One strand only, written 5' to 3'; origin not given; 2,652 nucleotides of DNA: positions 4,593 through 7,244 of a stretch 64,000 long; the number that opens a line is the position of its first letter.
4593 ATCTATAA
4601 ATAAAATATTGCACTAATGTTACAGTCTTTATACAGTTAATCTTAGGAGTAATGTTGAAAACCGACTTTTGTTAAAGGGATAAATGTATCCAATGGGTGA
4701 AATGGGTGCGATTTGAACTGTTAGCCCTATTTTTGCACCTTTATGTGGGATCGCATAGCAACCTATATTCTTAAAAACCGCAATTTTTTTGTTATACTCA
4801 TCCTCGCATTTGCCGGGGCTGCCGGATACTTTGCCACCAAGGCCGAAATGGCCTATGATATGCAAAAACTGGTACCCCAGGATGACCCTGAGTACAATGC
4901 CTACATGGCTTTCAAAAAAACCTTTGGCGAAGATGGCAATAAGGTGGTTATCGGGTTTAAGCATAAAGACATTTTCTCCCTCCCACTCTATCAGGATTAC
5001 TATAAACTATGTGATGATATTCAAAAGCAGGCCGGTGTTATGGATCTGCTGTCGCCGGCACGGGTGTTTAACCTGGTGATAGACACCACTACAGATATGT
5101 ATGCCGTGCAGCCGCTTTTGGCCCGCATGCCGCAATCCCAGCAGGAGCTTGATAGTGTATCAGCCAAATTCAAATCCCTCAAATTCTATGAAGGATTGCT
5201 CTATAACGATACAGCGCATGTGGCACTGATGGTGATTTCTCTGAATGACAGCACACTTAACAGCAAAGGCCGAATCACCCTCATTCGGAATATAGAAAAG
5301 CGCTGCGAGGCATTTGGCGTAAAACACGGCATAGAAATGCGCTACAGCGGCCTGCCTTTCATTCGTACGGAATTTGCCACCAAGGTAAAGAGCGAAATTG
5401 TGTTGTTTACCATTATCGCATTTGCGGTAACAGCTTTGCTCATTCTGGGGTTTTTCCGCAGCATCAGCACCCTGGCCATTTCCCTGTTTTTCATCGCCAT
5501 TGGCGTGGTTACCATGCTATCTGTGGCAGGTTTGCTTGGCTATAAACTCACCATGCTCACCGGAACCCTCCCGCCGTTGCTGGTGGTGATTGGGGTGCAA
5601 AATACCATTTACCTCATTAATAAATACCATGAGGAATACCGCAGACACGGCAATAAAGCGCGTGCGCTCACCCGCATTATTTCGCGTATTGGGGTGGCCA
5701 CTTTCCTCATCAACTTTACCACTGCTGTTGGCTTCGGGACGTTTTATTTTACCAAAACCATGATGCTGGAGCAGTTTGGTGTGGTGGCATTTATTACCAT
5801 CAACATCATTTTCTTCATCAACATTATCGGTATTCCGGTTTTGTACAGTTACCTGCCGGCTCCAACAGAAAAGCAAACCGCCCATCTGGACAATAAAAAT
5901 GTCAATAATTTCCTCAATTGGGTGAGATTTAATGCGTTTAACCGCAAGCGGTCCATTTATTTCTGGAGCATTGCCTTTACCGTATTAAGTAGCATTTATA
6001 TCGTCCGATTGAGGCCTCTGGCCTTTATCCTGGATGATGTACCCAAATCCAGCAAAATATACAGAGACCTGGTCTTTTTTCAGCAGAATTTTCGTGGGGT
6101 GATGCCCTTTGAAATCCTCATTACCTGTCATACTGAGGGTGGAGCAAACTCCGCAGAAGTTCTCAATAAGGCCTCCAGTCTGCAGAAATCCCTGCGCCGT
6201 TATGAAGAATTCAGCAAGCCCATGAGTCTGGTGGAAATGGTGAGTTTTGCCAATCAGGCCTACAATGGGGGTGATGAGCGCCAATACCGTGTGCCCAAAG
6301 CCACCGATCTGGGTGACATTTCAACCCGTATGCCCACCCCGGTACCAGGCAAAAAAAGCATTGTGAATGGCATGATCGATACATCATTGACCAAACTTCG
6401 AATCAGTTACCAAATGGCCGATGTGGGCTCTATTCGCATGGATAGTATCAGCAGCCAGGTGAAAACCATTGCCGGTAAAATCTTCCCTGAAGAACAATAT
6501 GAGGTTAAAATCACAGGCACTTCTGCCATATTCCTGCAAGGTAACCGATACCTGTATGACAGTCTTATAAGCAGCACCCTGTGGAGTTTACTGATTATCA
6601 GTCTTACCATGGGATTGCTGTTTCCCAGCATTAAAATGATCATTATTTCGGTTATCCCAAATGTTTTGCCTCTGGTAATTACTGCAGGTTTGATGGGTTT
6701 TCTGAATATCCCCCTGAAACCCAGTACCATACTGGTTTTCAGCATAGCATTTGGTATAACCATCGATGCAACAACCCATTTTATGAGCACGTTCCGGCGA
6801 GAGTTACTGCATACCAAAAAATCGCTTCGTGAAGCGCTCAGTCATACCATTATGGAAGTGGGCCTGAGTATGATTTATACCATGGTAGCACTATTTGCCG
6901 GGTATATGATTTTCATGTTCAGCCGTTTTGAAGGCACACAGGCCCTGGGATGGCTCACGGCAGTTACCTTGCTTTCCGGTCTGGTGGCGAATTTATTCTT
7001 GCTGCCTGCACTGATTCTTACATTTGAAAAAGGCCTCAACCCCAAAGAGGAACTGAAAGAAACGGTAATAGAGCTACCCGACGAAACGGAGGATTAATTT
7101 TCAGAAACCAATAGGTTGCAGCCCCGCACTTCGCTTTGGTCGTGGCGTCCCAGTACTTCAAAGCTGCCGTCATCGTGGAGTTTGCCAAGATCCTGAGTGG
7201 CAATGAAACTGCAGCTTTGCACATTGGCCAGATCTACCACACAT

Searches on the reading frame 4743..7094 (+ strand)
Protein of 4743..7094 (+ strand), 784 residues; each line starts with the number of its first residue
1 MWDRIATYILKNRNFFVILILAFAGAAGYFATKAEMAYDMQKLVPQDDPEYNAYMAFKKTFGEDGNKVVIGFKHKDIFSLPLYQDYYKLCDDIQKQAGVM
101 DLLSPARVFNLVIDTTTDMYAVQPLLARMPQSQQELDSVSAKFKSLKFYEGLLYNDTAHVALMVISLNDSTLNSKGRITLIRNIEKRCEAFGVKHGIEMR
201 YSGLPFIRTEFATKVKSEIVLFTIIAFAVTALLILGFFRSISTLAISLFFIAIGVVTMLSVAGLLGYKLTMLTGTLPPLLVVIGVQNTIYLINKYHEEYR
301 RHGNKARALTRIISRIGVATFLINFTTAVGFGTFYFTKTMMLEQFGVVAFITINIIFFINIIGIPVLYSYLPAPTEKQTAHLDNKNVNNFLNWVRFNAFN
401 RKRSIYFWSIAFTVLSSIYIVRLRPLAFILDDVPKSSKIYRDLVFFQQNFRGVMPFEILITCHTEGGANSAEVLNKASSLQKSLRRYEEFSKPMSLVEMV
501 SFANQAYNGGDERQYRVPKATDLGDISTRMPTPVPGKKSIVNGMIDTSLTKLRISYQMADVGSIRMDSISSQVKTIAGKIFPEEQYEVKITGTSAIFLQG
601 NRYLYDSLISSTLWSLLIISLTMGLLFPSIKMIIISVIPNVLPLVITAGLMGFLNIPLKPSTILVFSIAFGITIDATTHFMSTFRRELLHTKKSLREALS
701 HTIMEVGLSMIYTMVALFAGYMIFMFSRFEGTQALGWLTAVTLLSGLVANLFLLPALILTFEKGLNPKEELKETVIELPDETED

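Call 66: search_protein_families(library=pfam, proteins=[window:4743-7094:+], max_evalue=0.00001)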
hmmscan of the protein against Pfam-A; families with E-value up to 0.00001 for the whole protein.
window:4743-7094:+ (784 aa): 2 families
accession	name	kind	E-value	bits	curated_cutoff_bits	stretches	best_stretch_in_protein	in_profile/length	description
PF03176.21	MMPL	-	3.9e-25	88.9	20.5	2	116-370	44-301/333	MMPL family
PF12349.14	Sterol-sensing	-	5.7e-06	26.7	22.3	1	244-361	8-126/153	Sterol-sensing domain of SREBP cleavage-activation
